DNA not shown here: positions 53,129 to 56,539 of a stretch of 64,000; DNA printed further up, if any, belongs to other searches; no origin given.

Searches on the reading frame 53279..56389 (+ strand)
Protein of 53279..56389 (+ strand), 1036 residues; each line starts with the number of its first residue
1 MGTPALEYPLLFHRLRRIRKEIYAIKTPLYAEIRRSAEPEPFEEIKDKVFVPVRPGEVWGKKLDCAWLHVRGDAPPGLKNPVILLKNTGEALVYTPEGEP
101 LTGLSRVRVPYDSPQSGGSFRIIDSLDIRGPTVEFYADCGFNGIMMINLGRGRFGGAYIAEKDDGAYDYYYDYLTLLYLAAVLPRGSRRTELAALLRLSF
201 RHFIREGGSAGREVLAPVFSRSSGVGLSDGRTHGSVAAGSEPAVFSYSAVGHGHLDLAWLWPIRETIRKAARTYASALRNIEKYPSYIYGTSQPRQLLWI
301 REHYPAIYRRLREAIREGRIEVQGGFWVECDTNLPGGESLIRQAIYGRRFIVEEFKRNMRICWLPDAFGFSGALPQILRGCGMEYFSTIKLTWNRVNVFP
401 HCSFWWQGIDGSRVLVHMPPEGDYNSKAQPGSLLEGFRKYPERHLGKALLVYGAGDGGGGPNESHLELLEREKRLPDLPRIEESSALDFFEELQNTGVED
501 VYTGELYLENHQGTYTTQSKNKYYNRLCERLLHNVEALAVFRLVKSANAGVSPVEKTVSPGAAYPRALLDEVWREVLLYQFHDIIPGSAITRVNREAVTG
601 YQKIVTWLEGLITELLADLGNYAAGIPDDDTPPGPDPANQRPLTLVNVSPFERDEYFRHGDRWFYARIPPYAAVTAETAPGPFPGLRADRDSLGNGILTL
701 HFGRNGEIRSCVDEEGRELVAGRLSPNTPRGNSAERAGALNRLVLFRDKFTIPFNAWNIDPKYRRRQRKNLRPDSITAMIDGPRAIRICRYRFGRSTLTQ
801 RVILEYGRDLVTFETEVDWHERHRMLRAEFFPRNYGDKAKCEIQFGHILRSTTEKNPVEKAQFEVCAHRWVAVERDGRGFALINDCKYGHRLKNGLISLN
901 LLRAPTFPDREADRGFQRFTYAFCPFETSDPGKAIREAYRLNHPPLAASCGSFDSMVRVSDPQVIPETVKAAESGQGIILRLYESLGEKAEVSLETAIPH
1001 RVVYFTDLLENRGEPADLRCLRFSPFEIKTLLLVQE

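Call 46: search_protein_families(library=pfam, proteins=[window:53279-56389:+], max_evalue=0.0001)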
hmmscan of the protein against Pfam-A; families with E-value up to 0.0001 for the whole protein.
window:53279-56389:+ (1036 aa): 4 families
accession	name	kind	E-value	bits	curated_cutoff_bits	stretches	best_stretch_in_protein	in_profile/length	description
PF01074.27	Glyco_hydro_38N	-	1.9e-73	247.7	25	1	248-495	3-257/270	Glycosyl hydrolases family 38 N-terminal domain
PF07748.19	Glyco_hydro_38C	-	3.1e-43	148.9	25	1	693-910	1-205/206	Glycosyl hydrolases family 38 C-terminal domain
PF09261.16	Alpha-mann_mid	-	2.3e-24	85.7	31.1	1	509-619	1-96/96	Alpha mannosidase middle domain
PF17677.7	Glyco_hydro38C2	-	2.2e-12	47.4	22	1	964-1031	2-72/72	Glycosyl hydrolases family 38 C-terminal beta sandwich domain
